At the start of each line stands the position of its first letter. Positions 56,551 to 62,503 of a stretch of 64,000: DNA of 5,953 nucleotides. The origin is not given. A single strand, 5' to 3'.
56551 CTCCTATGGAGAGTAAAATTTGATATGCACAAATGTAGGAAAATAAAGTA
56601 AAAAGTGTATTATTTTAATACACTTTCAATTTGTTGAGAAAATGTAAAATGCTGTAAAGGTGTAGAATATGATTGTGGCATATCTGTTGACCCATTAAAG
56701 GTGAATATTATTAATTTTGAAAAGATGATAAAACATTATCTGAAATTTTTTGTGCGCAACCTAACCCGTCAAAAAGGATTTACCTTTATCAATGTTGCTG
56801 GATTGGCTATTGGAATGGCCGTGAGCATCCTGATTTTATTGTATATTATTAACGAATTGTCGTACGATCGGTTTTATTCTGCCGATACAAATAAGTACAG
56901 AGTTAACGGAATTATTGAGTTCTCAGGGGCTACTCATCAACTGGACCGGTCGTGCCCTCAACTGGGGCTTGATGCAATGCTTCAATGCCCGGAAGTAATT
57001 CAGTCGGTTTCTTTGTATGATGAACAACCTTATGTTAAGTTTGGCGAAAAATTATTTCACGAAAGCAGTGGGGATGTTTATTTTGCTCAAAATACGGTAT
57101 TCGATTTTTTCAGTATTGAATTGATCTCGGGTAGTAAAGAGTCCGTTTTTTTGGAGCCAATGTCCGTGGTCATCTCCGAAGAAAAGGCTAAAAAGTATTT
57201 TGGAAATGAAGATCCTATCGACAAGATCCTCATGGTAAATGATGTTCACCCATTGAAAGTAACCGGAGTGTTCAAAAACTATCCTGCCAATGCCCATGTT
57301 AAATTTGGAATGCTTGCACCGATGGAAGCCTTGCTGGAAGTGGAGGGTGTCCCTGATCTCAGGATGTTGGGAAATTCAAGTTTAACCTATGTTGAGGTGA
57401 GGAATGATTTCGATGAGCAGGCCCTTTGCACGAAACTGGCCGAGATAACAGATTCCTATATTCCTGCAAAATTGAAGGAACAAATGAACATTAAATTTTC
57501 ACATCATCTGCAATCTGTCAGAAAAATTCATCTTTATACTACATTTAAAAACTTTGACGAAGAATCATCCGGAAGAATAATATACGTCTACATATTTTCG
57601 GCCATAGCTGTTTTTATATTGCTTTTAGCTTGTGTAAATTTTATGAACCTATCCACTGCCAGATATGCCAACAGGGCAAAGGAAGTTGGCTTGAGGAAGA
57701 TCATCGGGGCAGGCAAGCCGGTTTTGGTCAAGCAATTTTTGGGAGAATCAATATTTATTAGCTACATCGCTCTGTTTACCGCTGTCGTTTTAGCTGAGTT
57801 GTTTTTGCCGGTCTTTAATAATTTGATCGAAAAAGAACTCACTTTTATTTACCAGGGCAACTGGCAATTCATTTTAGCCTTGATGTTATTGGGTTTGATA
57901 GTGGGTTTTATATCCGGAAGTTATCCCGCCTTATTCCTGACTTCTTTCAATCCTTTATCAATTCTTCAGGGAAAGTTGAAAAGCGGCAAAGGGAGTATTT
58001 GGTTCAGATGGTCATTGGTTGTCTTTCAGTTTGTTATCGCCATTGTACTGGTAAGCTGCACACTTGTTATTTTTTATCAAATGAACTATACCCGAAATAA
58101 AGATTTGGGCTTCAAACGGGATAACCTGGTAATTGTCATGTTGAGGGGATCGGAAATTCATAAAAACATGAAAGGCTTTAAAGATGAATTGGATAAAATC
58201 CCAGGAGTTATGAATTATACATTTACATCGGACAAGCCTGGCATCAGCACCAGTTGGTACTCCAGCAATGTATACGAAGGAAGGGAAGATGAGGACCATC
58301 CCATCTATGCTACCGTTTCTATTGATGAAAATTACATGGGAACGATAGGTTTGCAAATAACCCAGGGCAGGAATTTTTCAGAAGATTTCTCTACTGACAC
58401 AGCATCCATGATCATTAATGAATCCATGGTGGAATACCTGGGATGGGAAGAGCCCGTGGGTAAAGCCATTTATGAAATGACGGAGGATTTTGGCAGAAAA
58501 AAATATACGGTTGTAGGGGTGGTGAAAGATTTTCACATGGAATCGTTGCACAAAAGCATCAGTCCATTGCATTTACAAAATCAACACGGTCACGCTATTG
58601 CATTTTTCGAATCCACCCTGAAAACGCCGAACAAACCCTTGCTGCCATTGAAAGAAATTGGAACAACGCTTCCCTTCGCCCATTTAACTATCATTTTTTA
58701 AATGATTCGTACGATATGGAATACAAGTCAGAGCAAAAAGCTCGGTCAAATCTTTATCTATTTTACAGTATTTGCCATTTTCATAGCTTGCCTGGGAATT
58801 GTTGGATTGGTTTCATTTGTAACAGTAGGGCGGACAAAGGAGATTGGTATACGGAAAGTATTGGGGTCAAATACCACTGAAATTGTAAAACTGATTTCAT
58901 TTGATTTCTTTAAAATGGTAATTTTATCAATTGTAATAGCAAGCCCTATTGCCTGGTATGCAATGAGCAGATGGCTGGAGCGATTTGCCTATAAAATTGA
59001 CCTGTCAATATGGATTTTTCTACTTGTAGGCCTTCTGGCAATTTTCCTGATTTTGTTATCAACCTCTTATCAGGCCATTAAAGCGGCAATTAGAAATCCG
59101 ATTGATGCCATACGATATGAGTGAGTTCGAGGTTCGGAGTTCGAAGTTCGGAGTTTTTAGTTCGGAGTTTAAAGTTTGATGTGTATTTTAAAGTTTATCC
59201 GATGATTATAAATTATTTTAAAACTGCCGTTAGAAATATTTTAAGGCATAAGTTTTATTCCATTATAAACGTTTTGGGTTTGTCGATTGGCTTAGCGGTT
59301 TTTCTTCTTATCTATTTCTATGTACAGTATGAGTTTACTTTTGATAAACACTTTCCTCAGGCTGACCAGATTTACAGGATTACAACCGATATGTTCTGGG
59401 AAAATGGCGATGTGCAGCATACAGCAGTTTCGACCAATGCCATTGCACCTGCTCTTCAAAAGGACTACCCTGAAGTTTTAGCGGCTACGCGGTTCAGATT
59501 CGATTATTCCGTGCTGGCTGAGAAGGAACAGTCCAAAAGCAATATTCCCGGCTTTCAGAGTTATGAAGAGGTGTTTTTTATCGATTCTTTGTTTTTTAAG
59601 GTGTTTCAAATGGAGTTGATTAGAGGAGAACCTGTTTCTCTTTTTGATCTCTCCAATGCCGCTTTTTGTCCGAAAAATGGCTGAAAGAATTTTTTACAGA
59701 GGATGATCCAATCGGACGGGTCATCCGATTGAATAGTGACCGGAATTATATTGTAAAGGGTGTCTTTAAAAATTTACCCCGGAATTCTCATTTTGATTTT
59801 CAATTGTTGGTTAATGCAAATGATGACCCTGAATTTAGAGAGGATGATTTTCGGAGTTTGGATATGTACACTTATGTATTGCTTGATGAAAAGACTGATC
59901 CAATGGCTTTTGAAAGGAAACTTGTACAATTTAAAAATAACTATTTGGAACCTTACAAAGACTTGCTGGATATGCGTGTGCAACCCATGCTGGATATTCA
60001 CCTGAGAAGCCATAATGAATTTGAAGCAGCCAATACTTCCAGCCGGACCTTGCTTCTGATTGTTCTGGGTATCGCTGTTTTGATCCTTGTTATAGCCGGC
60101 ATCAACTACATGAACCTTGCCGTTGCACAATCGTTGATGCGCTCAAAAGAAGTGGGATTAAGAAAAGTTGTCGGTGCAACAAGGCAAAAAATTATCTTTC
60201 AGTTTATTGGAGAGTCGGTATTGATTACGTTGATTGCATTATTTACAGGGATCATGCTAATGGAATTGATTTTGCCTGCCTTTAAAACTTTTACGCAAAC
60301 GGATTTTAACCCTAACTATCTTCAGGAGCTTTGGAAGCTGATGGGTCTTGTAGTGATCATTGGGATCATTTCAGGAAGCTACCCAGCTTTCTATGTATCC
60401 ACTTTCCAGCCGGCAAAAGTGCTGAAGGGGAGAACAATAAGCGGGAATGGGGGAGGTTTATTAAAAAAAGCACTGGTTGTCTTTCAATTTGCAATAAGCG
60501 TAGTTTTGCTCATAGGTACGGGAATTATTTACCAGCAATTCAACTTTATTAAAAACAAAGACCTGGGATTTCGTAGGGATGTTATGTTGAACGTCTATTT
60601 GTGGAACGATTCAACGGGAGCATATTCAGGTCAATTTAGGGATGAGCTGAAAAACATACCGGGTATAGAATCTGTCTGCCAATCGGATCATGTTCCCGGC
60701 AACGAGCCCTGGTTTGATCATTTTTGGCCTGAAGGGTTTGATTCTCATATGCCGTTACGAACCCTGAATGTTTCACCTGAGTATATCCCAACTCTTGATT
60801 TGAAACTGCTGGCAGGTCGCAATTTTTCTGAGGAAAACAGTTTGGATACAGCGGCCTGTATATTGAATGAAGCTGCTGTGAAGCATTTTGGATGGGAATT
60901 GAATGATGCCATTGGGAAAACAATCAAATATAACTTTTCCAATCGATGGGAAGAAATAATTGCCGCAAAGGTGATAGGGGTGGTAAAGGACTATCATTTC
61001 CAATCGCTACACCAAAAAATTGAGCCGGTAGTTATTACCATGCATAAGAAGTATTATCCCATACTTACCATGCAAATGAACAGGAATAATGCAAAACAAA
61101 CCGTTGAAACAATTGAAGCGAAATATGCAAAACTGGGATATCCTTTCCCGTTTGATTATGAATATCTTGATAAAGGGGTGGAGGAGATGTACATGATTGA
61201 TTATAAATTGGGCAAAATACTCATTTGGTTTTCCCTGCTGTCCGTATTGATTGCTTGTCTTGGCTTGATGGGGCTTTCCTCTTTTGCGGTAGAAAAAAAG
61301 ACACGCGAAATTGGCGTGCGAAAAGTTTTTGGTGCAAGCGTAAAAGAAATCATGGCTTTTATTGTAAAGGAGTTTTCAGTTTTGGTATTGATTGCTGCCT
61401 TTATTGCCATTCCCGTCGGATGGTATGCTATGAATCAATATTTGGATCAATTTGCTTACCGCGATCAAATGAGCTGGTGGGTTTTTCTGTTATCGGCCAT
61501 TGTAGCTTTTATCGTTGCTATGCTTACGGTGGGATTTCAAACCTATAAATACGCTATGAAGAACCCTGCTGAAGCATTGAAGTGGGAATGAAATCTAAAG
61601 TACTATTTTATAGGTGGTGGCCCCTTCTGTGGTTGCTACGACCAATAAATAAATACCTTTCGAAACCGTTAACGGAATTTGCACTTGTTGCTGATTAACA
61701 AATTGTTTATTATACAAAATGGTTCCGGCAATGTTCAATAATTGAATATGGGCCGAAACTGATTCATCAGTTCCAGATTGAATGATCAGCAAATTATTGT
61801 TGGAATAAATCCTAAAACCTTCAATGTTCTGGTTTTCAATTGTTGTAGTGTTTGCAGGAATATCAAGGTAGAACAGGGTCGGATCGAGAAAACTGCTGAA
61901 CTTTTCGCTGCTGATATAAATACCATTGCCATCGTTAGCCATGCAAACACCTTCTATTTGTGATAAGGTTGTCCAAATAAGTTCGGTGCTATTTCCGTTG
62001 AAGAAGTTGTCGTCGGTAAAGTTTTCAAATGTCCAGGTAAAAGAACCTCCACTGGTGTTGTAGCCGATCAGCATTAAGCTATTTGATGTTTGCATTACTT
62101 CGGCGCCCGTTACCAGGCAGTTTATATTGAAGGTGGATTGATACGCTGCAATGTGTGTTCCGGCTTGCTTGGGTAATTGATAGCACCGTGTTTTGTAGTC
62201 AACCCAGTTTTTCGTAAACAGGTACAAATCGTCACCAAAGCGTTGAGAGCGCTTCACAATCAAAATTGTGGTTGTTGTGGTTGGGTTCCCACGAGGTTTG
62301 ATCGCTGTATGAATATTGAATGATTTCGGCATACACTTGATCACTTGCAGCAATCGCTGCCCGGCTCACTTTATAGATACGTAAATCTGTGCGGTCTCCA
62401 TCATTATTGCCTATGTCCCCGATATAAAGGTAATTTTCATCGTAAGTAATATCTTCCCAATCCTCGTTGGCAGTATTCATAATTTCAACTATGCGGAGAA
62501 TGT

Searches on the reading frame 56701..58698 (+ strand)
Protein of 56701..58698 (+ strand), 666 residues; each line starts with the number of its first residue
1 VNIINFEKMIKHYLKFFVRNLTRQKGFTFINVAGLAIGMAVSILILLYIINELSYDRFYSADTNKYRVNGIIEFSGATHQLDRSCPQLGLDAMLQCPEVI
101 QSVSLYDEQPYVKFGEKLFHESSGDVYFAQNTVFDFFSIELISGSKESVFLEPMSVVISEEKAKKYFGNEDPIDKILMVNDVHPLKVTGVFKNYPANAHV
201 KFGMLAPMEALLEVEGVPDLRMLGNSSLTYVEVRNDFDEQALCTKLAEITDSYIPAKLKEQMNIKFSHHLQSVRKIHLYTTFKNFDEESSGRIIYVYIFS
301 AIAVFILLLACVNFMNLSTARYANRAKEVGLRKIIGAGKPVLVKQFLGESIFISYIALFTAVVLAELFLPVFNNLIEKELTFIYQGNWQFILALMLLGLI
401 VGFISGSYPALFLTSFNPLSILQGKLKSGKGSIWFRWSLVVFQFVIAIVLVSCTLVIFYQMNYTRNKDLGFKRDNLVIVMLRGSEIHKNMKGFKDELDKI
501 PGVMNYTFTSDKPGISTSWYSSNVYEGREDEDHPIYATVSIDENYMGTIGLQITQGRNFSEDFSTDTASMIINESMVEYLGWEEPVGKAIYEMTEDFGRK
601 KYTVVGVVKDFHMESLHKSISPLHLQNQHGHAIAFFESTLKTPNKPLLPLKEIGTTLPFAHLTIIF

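Call 73: search_protein_families(library=pfam, proteins=[window:56701-58698:+], max_evalue=0.001)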
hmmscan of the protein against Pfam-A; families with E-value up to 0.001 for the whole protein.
window:56701-58698:+ (666 aa): 2 families
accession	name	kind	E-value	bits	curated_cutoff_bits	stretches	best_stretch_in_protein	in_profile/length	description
PF12704.14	MacB_PCD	-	5.9e-26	92.5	27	2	28-240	1-198/207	MacB-like periplasmic core domain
PF02687.27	FtsX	-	4.4e-15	56.2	25.5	1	301-418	2-120/120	FtsX-like permease C-terminal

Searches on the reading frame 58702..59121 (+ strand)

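Call 73: search_protein_families(library=pfam, proteins=[window:58702-59121:+], max_evalue=0.001)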
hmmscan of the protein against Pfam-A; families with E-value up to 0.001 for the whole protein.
window:58702-59121:+ (140 aa): 1 family
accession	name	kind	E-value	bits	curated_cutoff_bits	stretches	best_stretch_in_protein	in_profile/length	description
PF02687.27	FtsX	-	1.4e-11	45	25.5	1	21-133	3-120/120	FtsX-like permease C-terminal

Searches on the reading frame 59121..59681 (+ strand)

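Call 73: search_protein_families(library=pfam, proteins=[window:59121-59681:+], max_evalue=0.001)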
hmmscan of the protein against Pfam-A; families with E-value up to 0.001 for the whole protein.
window:59121-59681:+ (187 aa): 1 family
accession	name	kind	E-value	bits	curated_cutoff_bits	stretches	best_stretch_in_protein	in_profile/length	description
PF12704.14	MacB_PCD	-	7.3e-08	33.4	27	1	47-178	1-117/207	MacB-like periplasmic core domain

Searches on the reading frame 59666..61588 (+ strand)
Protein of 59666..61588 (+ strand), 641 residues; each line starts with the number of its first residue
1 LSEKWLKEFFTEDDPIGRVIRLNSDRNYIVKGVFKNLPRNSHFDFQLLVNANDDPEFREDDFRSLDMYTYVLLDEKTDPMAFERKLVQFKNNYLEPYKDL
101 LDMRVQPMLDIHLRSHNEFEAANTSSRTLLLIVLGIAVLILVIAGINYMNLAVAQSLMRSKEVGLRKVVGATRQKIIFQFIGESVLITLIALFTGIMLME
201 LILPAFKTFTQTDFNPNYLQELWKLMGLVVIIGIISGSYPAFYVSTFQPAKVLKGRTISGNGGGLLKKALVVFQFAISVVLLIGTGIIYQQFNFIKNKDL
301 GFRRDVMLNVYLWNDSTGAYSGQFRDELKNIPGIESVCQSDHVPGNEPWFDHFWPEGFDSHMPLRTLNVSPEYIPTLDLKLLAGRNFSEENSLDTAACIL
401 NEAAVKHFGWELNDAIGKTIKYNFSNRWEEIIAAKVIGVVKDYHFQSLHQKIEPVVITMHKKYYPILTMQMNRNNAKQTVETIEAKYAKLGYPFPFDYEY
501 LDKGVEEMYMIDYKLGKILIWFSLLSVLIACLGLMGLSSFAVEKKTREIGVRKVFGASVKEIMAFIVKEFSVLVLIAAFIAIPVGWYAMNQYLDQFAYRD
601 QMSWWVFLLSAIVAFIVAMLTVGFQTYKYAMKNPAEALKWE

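Call 73: search_protein_families(library=pfam, proteins=[window:59666-61588:+], max_evalue=0.001)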
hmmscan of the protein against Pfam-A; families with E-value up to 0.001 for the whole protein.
window:59666-61588:+ (641 aa): 2 families
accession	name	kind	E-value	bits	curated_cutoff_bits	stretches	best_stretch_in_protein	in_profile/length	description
PF02687.27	FtsX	-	1.5e-28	99.7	25.5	2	522-634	3-120/120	FtsX-like permease C-terminal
PF12704.14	MacB_PCD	-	2.4e-17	64.3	27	2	276-447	9-161/207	MacB-like periplasmic core domain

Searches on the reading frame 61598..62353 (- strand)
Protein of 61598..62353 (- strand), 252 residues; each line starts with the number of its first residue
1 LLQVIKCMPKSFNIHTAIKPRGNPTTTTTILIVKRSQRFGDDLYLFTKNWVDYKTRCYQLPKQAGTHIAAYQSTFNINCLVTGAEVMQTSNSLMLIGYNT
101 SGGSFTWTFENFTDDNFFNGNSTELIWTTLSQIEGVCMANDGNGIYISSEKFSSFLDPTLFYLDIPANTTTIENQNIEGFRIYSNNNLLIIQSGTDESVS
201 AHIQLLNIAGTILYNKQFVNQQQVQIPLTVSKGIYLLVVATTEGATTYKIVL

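Call 73: search_protein_families(library=pfam, proteins=[window:61598-62353:-], max_evalue=0.001)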
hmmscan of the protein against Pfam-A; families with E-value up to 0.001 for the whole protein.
window:61598-62353:- (252 aa): 1 family
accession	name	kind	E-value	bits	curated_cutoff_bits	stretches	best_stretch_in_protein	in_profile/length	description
PF18962.6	Por_Secre_tail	-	4.5e-05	24.1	27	1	186-251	7-74/75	Secretion system C-terminal sorting domain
